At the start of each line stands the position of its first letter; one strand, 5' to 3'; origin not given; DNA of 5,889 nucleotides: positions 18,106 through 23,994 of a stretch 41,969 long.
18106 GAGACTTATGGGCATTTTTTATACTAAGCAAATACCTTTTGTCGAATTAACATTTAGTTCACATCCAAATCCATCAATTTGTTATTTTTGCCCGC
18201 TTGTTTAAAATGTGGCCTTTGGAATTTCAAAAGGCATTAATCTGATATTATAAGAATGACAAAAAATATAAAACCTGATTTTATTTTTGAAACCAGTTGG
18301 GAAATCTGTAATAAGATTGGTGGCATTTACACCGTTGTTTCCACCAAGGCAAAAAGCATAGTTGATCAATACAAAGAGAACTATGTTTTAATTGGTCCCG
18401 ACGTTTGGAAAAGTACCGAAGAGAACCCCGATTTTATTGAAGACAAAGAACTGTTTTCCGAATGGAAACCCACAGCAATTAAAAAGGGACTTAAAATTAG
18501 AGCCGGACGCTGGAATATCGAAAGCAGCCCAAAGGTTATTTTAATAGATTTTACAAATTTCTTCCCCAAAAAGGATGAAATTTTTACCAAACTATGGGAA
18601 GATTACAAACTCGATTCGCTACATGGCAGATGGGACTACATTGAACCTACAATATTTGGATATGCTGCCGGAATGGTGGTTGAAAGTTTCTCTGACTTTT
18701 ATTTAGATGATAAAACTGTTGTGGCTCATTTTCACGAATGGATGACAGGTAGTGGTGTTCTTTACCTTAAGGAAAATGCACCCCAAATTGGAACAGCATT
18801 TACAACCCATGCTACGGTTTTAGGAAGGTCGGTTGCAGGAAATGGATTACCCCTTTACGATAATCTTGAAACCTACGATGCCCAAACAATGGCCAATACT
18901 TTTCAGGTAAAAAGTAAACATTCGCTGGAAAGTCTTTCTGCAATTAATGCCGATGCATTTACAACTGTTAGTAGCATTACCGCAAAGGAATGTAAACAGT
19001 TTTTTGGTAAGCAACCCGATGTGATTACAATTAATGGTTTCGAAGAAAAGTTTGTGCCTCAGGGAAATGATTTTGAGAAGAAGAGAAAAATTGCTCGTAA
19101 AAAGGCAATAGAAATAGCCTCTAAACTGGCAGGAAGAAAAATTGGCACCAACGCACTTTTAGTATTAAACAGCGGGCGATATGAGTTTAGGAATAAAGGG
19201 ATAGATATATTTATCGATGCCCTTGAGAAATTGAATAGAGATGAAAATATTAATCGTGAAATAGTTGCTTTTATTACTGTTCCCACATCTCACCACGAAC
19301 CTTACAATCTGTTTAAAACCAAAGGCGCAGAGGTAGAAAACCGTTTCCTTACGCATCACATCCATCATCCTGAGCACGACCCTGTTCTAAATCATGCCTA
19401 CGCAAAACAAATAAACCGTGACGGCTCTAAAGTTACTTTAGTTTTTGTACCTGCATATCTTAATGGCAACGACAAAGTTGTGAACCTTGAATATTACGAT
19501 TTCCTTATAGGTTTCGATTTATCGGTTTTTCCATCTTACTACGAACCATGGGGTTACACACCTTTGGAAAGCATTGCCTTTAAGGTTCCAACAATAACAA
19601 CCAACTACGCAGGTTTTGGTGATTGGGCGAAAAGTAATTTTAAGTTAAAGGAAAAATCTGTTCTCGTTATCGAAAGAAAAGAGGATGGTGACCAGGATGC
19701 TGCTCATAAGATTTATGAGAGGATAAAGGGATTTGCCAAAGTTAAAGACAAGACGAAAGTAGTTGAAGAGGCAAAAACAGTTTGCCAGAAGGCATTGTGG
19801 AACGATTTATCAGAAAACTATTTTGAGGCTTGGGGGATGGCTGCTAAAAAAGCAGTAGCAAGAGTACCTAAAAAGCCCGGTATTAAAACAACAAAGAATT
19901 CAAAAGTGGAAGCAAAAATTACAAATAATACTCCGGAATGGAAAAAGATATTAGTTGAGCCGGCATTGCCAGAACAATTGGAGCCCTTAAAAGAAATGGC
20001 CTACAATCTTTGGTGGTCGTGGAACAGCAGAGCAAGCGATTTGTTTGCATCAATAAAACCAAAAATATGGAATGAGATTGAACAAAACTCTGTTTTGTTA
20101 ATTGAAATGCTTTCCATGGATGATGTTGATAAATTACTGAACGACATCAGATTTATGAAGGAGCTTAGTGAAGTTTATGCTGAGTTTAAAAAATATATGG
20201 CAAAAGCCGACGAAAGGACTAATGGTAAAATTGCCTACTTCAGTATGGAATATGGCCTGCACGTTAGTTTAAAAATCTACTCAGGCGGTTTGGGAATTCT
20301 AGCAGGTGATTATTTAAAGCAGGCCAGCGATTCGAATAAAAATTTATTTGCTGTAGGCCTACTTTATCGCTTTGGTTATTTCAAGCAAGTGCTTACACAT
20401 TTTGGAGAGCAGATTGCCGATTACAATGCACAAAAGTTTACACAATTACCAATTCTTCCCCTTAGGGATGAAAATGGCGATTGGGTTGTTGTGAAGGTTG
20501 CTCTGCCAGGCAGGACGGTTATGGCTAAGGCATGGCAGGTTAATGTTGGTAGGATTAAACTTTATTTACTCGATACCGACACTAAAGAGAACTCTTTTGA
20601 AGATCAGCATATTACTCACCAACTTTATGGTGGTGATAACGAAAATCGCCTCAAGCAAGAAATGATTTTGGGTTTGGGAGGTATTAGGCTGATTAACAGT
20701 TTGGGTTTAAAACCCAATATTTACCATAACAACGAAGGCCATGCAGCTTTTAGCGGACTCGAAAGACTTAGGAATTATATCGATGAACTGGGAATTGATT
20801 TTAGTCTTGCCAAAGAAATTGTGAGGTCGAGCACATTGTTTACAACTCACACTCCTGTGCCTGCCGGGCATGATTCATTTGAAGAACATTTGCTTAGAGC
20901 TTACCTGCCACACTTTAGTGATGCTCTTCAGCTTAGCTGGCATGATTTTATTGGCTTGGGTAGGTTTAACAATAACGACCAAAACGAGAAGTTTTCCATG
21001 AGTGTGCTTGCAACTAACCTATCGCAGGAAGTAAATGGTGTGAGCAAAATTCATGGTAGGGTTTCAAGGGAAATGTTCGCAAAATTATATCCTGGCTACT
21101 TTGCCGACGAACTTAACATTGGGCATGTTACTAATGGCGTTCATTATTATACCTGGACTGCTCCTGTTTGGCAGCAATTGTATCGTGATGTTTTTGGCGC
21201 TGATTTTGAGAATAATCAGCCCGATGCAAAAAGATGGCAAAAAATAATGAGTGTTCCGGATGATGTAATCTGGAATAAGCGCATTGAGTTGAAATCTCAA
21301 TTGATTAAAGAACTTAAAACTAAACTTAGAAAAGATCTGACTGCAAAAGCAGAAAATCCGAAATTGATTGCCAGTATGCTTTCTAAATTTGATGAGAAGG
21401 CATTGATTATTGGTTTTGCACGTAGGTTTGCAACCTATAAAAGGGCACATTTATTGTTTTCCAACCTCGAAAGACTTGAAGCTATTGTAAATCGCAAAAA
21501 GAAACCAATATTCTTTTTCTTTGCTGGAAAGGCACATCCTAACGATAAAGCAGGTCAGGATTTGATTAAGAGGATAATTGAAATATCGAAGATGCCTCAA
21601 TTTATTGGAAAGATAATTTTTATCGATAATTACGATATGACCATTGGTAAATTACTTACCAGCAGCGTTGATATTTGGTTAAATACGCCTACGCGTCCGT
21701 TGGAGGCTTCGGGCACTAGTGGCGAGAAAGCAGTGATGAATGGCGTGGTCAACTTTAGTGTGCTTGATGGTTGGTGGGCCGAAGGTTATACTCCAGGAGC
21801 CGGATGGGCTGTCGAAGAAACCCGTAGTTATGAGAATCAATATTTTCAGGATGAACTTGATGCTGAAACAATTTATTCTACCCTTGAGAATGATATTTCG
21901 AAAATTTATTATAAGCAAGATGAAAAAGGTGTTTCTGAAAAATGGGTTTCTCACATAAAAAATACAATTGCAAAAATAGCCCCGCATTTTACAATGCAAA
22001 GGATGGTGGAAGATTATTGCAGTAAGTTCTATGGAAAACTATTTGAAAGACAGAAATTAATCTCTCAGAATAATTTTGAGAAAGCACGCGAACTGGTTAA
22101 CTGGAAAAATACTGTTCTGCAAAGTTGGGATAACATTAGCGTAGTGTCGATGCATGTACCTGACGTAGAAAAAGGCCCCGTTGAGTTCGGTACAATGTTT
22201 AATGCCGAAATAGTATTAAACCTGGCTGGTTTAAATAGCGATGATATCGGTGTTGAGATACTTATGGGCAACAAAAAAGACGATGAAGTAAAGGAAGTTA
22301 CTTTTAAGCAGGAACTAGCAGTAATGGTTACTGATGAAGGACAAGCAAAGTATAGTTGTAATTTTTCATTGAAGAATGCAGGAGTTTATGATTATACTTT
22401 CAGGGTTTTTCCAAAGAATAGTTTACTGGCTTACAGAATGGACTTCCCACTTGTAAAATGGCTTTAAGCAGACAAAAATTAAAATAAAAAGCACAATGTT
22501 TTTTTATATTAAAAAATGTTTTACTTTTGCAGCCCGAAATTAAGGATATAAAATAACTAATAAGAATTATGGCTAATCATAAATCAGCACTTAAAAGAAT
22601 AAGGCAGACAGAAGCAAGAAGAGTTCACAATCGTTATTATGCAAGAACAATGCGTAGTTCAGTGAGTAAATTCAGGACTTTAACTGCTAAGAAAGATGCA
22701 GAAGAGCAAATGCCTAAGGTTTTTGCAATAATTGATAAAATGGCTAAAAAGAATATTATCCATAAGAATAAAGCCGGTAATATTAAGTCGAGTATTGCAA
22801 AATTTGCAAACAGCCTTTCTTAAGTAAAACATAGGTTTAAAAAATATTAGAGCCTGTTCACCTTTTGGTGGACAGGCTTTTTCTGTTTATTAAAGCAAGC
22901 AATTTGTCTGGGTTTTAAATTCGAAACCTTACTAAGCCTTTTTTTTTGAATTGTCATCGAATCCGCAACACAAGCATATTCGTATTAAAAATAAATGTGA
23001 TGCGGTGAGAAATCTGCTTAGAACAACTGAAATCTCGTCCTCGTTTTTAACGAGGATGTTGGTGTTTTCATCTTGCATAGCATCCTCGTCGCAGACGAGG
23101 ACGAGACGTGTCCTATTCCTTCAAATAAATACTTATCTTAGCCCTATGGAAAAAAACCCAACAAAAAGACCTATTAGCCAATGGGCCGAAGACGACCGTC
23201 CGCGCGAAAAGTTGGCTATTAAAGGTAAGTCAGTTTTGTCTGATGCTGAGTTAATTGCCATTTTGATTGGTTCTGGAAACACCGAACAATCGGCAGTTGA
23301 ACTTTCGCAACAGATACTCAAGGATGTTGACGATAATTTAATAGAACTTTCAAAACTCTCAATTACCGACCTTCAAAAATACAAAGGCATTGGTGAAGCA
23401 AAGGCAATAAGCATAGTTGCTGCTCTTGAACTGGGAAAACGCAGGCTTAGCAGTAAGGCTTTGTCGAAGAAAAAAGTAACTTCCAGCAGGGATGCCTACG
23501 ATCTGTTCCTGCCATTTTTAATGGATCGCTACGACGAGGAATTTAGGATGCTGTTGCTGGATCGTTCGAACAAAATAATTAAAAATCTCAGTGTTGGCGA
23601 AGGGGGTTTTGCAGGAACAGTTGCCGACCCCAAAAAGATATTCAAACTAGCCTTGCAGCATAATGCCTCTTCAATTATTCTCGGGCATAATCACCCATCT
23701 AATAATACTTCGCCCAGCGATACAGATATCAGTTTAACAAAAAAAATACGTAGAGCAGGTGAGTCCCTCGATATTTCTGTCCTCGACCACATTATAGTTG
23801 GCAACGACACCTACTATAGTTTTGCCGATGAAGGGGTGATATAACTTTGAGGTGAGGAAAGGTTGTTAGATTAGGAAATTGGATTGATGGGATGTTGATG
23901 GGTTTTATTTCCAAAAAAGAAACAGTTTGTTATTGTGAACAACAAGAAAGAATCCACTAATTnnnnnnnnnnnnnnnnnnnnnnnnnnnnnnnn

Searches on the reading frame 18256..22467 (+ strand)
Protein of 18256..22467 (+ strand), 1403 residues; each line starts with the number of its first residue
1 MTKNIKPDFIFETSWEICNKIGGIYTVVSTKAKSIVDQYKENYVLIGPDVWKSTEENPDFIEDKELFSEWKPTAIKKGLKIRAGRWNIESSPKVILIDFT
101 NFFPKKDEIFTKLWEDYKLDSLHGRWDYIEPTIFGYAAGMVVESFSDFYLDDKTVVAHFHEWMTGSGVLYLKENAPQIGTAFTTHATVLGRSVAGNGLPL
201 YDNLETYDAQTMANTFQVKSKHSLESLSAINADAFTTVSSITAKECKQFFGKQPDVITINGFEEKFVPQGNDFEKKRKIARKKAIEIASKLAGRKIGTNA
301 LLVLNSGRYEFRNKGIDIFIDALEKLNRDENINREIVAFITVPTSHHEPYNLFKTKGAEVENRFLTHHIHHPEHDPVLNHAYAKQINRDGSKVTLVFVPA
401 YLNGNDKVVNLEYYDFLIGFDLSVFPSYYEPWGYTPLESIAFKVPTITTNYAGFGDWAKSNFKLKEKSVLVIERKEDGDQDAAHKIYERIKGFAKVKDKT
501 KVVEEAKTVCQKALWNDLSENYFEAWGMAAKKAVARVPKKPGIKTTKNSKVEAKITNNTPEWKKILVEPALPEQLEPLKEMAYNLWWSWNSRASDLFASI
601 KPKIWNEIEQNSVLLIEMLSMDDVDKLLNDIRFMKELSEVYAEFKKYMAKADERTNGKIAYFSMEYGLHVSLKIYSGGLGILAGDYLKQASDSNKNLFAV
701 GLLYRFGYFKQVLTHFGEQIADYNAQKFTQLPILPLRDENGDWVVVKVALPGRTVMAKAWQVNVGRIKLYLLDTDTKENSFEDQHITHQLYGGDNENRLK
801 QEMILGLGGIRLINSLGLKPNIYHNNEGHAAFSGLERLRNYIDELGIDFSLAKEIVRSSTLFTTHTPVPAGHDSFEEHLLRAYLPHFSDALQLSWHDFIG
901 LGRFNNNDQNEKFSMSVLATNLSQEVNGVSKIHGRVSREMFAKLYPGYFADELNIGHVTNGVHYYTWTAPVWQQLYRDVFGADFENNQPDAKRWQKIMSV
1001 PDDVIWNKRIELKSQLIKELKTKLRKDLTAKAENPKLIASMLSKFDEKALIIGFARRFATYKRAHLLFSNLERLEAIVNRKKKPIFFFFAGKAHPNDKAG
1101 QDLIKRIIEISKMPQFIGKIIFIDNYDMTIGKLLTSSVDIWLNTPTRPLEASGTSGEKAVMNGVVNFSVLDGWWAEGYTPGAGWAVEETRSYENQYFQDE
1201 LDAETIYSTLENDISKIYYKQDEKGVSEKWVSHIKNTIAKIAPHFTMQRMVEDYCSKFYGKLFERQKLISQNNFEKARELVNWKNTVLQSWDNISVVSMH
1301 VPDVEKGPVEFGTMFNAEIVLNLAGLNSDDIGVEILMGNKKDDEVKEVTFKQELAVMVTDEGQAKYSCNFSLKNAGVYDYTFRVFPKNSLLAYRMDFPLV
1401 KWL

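Call 38: search_protein_families(library=pfam, proteins=[window:18256-22467:+], max_evalue=0.0001)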
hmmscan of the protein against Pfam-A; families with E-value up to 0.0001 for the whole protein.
window:18256-22467:+ (1403 aa): 7 families
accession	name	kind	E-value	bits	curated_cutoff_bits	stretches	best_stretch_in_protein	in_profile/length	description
PF05693.19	Glycogen_syn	-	2.4e-92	311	27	2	12-347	1-343/639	Glycogen synthase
PF11897.13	DUF3417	-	2.6e-31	108.7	25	1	571-672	1-109/109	Protein of unknown function (DUF3417)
PF00343.26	Phosphorylase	-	2.9e-28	99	27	1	824-1172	221-579/713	Carbohydrate phosphorylase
PF00534.26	Glycos_transf_1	-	2.8e-13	50.2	26.4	1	420-462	93-135/172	Glycosyl transferases group 1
PF08323.17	Glyco_transf_5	-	4e-10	40.2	22.7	1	14-251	6-230/239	Starch synthase catalytic domain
PF13692.12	Glyco_trans_1_4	-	1.2e-07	32.6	27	0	415-466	72-119/142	Glycosyl transferases group 1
PF20706.3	GT4-conflict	-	1.8e-06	27.7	26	0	421-495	283-356/385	Family 4 Glycosyltransferase in conflict systems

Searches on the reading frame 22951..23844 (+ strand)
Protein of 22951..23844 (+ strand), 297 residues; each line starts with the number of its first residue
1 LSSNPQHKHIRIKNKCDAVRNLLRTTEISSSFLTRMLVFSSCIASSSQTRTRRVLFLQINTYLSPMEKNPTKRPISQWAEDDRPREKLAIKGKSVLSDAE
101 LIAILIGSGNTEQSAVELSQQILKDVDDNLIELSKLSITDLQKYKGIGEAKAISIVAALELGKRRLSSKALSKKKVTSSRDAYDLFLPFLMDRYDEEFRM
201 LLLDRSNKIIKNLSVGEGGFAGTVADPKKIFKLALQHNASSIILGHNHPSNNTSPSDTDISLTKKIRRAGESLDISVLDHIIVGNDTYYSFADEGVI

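Call 3: search_protein_families(library=pfam, proteins=[window:22951-23844:+], max_evalue=0.01)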
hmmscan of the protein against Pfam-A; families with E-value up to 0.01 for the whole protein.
window:22951-23844:+ (297 aa): 2 families
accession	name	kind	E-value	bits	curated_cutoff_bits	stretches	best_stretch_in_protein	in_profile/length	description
PF04002.20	RadC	-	3.9e-40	137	22.1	1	177-295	2-120/121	RadC-like JAB domain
PF20582.4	UPF0758_N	-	2.4e-28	98.4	27.1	1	75-153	1-77/77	UPF0758 N-terminal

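Call 4: search_protein_families(library=ncbifam, proteins=[window:22951-23844:+], max_evalue=0.01)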
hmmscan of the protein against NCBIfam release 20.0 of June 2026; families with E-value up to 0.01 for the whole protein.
window:22951-23844:+ (297 aa): 2 families
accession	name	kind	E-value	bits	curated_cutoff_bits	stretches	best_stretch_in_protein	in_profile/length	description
NF000642.1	PRK00024.1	equivalog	2.2e-65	220.3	180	1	85-296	1-211/212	RadC family protein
TIGR00608.1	radc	subfamily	1.7e-56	191.4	133.85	1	83-297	1-218/218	RadC family protein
